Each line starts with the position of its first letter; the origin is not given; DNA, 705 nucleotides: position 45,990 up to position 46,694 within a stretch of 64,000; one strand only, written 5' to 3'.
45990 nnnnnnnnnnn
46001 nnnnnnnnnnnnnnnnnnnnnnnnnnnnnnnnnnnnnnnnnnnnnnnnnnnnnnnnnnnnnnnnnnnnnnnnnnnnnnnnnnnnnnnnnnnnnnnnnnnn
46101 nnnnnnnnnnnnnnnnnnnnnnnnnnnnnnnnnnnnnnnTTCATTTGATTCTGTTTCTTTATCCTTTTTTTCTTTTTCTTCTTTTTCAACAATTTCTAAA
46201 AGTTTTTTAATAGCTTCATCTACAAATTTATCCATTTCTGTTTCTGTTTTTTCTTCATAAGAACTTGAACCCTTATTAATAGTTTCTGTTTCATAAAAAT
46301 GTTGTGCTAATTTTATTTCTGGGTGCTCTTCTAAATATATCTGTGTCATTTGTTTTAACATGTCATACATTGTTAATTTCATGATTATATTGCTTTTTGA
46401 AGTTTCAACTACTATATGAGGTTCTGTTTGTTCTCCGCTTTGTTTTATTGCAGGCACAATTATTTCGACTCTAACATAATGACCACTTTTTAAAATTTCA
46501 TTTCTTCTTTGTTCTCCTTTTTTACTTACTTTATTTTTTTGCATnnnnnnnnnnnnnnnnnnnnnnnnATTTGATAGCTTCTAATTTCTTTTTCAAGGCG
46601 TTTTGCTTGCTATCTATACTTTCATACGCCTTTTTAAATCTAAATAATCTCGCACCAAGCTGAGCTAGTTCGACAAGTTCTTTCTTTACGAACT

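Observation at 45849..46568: Phage-encoded ribosomal protein bS6-like domain fused to an unknown N-terminal domain, directly upstream of phage ssb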

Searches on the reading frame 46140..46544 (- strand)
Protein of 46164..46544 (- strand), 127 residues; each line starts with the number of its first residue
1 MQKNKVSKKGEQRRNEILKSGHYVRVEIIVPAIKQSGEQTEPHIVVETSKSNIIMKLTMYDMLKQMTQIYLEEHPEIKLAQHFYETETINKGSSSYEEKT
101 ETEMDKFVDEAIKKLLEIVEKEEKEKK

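Call 21: search_protein_representatives(protein=window:46164-46544:-)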
Query: 127 residues. Proteins with E-value up to 0.001 (for the whole library): 7; up to 1e-10: 2; up to 1e-30: 2. The best 7 are listed.
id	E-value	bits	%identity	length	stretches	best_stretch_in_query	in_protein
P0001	9.0e-71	251.5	100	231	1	1-127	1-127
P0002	2.4e-37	143.9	60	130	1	2-127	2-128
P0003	3.3e-08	50.2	36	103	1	11-98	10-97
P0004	2.5e-07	47.3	35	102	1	11-97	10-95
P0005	4.5e-07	46.5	33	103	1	11-94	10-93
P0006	2.1e-06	44.4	36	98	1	9-88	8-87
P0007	6.5e-04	36.3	38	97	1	12-74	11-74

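Call 24: find_encoding_contigs(protein=P0002, flank=8000, max_places=6)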
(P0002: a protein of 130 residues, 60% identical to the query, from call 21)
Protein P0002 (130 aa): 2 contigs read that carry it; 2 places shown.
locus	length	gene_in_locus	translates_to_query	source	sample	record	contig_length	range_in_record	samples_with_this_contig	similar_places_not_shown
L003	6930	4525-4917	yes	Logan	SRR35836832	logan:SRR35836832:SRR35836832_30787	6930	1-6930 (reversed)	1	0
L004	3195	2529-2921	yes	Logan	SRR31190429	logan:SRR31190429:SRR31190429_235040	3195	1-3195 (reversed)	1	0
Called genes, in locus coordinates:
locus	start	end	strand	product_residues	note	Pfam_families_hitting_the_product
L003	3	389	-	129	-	?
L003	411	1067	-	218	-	PF13560:HTH_31, PF01381:HTH_3, PF13443:HTH_26, PF00717:Peptidase_S24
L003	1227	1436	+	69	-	-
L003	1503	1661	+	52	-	-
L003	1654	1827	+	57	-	-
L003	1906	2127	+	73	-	-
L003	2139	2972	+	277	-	PF07083:DUF1351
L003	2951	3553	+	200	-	PF04404:ERF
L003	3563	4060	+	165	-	PF07463:NUMOD4, PF13392:HNH_3, PF22083:I-HmuI_NUMOD-like (weak)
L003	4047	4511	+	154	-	-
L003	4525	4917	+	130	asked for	-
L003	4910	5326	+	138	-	PF00436:SSB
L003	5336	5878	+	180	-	PF07463:NUMOD4, PF13392:HNH_3 (weak)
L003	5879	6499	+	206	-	-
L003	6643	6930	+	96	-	?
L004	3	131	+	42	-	?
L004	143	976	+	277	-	PF07083:DUF1351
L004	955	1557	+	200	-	PF04404:ERF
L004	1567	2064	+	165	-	PF07463:NUMOD4, PF13392:HNH_3, PF22083:I-HmuI_NUMOD-like (weak)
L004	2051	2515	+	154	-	-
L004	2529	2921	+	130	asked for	-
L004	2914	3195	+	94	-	?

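Call 32: search_protein_families(library=ncbifam, proteins=[P0002, P0003], max_evalue=0.1)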
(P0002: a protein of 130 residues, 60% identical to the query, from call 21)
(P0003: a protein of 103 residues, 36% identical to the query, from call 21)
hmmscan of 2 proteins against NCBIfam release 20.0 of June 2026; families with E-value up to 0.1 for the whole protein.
P0002 (130 aa): 0 families

P0003 (103 aa): 0 families

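Call 33: search_protein_families(library=padloc, proteins=[P0002], max_evalue=0.1)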
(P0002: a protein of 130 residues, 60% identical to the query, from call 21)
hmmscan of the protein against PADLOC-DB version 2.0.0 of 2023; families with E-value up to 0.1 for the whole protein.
P0002 (130 aa): 0 families

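Call 42: find_encoding_contigs(protein=P0003, flank=6000, max_places=3)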
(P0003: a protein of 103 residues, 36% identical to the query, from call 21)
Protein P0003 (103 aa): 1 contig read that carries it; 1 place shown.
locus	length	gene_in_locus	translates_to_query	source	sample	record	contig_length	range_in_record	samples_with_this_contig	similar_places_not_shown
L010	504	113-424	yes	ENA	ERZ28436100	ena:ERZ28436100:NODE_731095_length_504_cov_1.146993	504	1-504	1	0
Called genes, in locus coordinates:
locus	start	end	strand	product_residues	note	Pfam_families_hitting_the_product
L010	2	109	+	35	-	?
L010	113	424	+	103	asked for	-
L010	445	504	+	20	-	?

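Call 43: find_encoding_contigs(protein=P0006, flank=6000, max_places=3)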
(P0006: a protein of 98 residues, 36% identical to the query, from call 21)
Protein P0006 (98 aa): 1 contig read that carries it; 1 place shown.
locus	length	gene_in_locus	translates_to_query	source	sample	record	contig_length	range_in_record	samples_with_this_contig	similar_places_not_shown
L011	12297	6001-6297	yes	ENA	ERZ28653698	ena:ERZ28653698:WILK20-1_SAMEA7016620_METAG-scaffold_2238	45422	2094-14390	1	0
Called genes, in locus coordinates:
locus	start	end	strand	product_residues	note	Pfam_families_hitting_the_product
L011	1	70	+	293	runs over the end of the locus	-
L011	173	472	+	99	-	-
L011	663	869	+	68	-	-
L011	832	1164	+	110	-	-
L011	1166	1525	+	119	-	-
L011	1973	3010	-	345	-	PF14659:Phage_int_SAM_3, PF22022:Phage_int_M, PF00589:Phage_integrase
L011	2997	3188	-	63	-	-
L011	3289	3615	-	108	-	PF12844:HTH_19, PF01381:HTH_3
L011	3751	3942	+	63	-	PF13560:HTH_31 (weak)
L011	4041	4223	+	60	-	PF12728:HTH_17 (weak)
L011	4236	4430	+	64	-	-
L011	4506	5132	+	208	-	PF04404:ERF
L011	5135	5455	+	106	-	-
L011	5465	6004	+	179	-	-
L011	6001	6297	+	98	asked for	-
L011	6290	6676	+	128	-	PF00436:SSB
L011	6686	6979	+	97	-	PF01844:HNH (weak)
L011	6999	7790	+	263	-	PF09681:Phage_rep_org_N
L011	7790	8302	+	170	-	-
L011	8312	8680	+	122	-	-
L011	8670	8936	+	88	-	PF00486:Trans_reg_C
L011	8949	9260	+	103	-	-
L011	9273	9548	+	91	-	-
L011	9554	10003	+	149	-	PF00692:dUTPase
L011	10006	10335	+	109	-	-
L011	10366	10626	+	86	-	-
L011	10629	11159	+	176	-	-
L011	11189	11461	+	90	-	-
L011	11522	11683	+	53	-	-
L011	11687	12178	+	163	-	PF07463:NUMOD4, PF13392:HNH_3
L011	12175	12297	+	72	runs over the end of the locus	-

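Call 46: predict_structure(alignment_id=A4)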
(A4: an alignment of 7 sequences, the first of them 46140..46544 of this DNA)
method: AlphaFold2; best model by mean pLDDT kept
length: 135 residues; sequences in the alignment: 7
mean_pLDDT: 76.9   pTM: 0.45
mean pLDDT of the five models: 76.9, 75.7, 68.2, 67.7, 67.6
residues with pLDDT >= 90: 19; 70-90: 80; 50-70: 24; < 50: 12
segments of 3 or more residues with pLDDT < 50: 92-101
pLDDT, mean of each block of 10 residues (from residue 1): 66 90 87 71 87 90 89 83 65 41 71 89 81 61
secondary structure, 60 per line:
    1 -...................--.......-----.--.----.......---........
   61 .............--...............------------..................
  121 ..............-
elements in order: H2-20 E23-29 E43-49 H53-73 H76-90 H103-134

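Call 54: fold_search(model_id=the predicted structure, library=viral)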
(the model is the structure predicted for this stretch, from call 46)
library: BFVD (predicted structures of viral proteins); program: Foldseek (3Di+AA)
matches with E <= 10: 222; with E <= 0.001: 0
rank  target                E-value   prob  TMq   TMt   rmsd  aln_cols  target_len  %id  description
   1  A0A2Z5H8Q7            2.2e-01  0.23  0.21  0.23  12.8       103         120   14  (no name in the UniProt tables at hand)
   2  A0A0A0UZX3            3.2e-01  0.41  0.26  0.29  15.3        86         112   16  Uncharacterized protein [uncultured virus]
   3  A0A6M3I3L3            4.4e-01  0.16  0.20  0.15  21.2       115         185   12  (no name in the UniProt tables at hand)
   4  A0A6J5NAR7            6.5e-01  0.10  0.17  0.11  25.2       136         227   14  Uncharacterized protein [uncultured Caudovirales phage]
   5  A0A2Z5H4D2            6.9e-01  0.23  0.16  0.27   9.0        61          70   23  Uncharacterized protein [Escherichia phage Halfdan]
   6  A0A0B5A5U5            6.9e-01  0.23  0.23  0.30  10.7        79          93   15  (no name in the UniProt tables at hand)
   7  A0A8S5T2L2            8.4e-01  0.15  0.22  0.16  13.4        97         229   15  Uncharacterized protein [Myoviridae sp. ctqfO1]
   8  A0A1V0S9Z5            8.4e-01  0.09  0.19  0.11  17.2       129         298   16  Uncharacterized protein [Catovirus CTV1]
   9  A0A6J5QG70            9.0e-01  0.16  0.23  0.26  14.8        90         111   20  Uncharacterized protein [uncultured Caudovirales phage]
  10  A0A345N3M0            9.6e-01  0.12  0.21  0.19  14.9       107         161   13  (no name in the UniProt tables at hand)
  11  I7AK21                9.6e-01  0.08  0.17  0.16  14.7       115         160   13  Replicase (Fragment) [Trichoderma reesei partitivirus]
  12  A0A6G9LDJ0            1.0e+00  0.14  0.20  0.19  11.3        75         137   12  (no name in the UniProt tables at hand)
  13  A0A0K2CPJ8            1.1e+00  0.18  0.22  0.30  14.2        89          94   12  Uncharacterized protein [Brevibacillus phage SecTim467]
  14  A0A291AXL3            1.1e+00  0.08  0.19  0.13  20.1       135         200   14  Uncharacterized protein [Shigella phage Sf12]
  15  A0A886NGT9            1.2e+00  0.30  0.29  0.34   6.7        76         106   10  (no name in the UniProt tables at hand)
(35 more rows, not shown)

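Call 61: fold_search(model_id=the predicted structure, library=pdb)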
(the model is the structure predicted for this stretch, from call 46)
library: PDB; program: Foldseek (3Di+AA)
matches with E <= 10: 62; with E <= 0.001: 0
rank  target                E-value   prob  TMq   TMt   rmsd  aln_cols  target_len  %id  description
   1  9asp_B                2.0e+00  0.06  0.17  0.10  21.2       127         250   13  Human Drosha and DGCR8 in complex with Pri-let-7a1 (released 2024-09-04)
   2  9asm_B                2.1e+00  0.04  0.17  0.10  21.2       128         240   16  Human Drosha and DGCR8 in complex with Pri-let-7f1 (released 2024-09-04)
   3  4ucd_B                2.2e+00  0.13  0.19  0.12  10.4        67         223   12  N-terminal globular domain of the RSV Nucleoprotein in complex with the Nucleoprotein Phosphoprotein interaction inhib (released 2015-08-19)
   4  4ucd_A                3.1e+00  0.11  0.19  0.12  10.3        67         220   12  N-terminal globular domain of the RSV Nucleoprotein in complex with the Nucleoprotein Phosphoprotein interaction inhib (released 2015-08-19)
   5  7d58_O                3.1e+00  0.05  0.18  0.06  25.8       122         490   12  cryo-EM structure of human RNA polymerase III in elongating state (released 2021-02-17)
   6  7z1o_O                3.3e+00  0.07  0.21  0.06  20.5       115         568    8  Structure of yeast RNA Polymerase III PTC + NTPs (released 2022-08-31)
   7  4uc7_A                3.5e+00  0.11  0.19  0.12   9.9        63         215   14  N-terminal globular domain of the RSV Nucleoprotein (released 2015-08-19)
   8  8s0e_8                3.5e+00  0.07  0.18  0.10  28.4       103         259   10  H. sapiens OCCM bound to double stranded DNA (released 2024-10-02)
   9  4uce_A                3.8e+00  0.10  0.19  0.12  10.4        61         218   11  N-terminal globular domain of the RSV Nucleoprotein in complex with the Nucleoprotein Phosphoprotein interaction inhib (released 2015-08-19)
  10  4uca_A                4.0e+00  0.09  0.19  0.12  10.3        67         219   12  N-terminal globular domain of the RSV Nucleoprotein in complex with C- terminal peptide of the Phosphoprotein (released 2015-08-19)
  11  4uc6_A                4.0e+00  0.09  0.18  0.11  10.3        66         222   12  N-terminal globular domain of the RSV Nucleoprotein (released 2015-08-19)
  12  5myu_MODEL_1_a        4.0e+00  0.08  0.17  0.18   9.5        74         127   11  VipA-N2/VipB contracted sheath of type VI secretion system (released 2017-08-02)
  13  7oyc_G2               4.6e+00  0.06  0.17  0.11  24.2        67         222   19  Cryo-EM structure of the Xenopus egg 80S ribosome (released 2022-07-20)
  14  9uzb_A                4.9e+00  0.08  0.15  0.09   8.9        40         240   20  Crystal structure of Kasokero virus cap-snatching endonuclease in apo form (released 2025-12-31)
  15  9uzc_A                4.9e+00  0.07  0.15  0.09   9.7        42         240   24  Crystal structure of Kasokero virus cap- snatching endonuclease in complex with manganese ions (released 2025-12-31)
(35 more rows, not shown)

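Call 75: search_protein_families(library=phrogs, alignment_id=A4, max_evalue=0.1)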
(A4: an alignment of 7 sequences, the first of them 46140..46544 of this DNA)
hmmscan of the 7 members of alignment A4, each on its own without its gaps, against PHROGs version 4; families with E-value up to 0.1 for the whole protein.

A. member 1, window:46140-46544:- (135 aa): 1 family
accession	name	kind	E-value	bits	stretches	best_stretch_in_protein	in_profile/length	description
phrog_14426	-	unknown function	0.076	14.3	1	44-99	36-93/115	-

B. families by the number of members that match (of 7 scanned): 5 families
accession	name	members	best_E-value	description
phrog_6082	-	1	0.0009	-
phrog_17124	-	1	0.0024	-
phrog_12040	-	1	0.051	-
phrog_14426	-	1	0.076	-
phrog_38029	-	1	0.081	-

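Call 76: search_protein_families(library=pfam, alignment_id=A4, max_evalue=1)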
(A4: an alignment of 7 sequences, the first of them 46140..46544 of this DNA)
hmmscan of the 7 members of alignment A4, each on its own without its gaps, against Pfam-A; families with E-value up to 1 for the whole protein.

A. member 1, window:46140-46544:- (135 aa): 0 families

B. families by the number of members that match (of 7 scanned): 0 families

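Call 77: find_encoding_contigs(protein=P0004, flank=4000, max_places=2)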
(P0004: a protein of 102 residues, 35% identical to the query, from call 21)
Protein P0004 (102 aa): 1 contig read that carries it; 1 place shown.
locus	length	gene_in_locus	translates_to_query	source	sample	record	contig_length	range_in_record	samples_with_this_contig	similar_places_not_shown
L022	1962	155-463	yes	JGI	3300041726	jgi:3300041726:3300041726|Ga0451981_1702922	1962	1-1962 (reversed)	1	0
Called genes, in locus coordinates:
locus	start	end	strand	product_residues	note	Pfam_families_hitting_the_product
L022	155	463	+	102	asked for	-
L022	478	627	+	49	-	-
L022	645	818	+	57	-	-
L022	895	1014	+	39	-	-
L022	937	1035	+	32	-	-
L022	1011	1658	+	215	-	PF04404:ERF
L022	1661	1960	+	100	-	?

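Call 78: find_encoding_contigs(protein=P0005, flank=4000, max_places=2)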
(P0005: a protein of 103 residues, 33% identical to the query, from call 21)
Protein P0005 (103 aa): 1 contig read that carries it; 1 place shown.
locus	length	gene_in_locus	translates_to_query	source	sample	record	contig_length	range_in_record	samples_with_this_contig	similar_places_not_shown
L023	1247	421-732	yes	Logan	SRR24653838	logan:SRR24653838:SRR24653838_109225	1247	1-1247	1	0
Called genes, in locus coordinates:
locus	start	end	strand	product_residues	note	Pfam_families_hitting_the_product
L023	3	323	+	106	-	?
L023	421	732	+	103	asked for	-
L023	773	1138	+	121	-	PF03692:CxxCxxCC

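Call 79: find_encoding_contigs(protein=P0007, flank=4000, max_places=2)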
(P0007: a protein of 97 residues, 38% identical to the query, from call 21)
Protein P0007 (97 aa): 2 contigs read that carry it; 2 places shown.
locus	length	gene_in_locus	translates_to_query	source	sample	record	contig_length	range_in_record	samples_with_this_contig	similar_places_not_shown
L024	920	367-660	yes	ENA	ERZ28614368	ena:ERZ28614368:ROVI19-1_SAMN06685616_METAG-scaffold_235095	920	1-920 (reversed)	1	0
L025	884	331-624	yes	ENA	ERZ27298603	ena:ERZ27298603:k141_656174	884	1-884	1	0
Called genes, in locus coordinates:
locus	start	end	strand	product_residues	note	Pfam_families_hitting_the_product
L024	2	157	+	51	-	?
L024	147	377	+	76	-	-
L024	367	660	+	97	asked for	-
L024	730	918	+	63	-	?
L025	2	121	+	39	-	?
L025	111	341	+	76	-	-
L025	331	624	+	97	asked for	-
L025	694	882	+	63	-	?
